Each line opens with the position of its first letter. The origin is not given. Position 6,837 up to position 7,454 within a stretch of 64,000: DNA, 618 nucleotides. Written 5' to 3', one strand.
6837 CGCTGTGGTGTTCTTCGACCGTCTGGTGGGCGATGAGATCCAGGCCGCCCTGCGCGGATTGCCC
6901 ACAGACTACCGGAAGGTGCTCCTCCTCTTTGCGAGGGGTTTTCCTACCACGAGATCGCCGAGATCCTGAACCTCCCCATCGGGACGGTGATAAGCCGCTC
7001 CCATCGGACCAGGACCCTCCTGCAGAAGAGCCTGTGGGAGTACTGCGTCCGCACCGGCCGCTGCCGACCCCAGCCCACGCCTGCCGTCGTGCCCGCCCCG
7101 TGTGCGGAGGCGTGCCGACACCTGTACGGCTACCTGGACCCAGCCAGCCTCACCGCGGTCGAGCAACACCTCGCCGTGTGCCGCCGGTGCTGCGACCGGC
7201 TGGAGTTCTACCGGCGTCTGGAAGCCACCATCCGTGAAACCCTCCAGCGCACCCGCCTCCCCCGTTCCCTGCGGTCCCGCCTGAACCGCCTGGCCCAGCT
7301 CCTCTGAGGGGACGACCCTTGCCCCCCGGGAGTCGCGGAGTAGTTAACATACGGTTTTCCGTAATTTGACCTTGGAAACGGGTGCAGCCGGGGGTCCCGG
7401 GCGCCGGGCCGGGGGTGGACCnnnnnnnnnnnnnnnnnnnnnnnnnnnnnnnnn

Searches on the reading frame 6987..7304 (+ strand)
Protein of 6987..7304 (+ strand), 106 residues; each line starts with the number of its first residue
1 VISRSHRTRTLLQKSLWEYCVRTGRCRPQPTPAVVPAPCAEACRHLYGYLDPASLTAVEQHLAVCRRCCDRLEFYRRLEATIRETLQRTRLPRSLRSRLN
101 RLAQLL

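Call 62: search_protein_families(library=ncbifam, proteins=[P0126], max_evalue=10)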
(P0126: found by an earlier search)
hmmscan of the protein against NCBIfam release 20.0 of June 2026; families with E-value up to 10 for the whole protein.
P0126 (284 aa): 99 families (the best 25 are shown)
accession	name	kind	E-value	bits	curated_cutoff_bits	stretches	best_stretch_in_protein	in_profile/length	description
TIGR02947.1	SigH_actino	hypoth_equivalog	5.3e-37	127.4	251.55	1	20-196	13-185/193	RNA polymerase sigma-70 factor, TIGR02947 family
NF007229.0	PRK09647.1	equivalog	1.5e-32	112.7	265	1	21-192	47-204/220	RNA polymerase sigma factor SigE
NF007223.0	PRK09641.1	equivalog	2.5e-31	109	209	1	23-190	23-184/187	RNA polymerase sigma factor SigW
NF009185.0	PRK12533.1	equivalog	1.3e-30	106.8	248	1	18-194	29-197/231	RNA polymerase sigma factor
TIGR02948.1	SigW_bacill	equivalog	1.1e-27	97.4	243.1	1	23-190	23-184/187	RNA polymerase sigma factor SigW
NF006089.0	PRK08241.1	subfamily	5.1e-27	94.8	240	1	15-188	19-202/343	RNA polymerase subunit sigma-70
TIGR02937.1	sigma70-ECF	superfamily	5e-26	91.3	42.9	1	20-190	3-165/165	sigma-70 family RNA polymerase sigma factor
NF008888.0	PRK11922.1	equivalog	3.2e-25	89.1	204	1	17-190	29-196/231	RNA polymerase sigma factor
TIGR02950.1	SigM_subfam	subfamily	3.8e-25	88.6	147.95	1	21-189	3-157/159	RNA polymerase sigma factor, SigM family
NF009174.0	PRK12522.1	equivalog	2.8e-24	86.1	217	1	20-190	5-167/175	RNA polymerase sigma factor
NF007216.0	PRK09638.1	equivalog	9.6e-24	84.1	194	2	19-101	19-101/180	RNA polymerase sigma factor SigY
NF007227.0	PRK09645.1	subfamily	1.8e-23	83.3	202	1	17-195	12-175/177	sigma-70 family RNA polymerase sigma factor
TIGR02960.1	SigX5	hypoth_equivalog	1.8e-23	83.2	264.75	1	20-189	7-189/322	RNA polymerase sigma-70 factor, TIGR02960 family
NF009164.0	PRK12511.1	equivalog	8e-23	80.9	185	1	27-187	13-156/182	RNA polymerase sigma factor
NF009198.0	PRK12546.1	equivalog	6.9e-22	78.1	270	1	22-188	11-159/188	RNA polymerase sigma factor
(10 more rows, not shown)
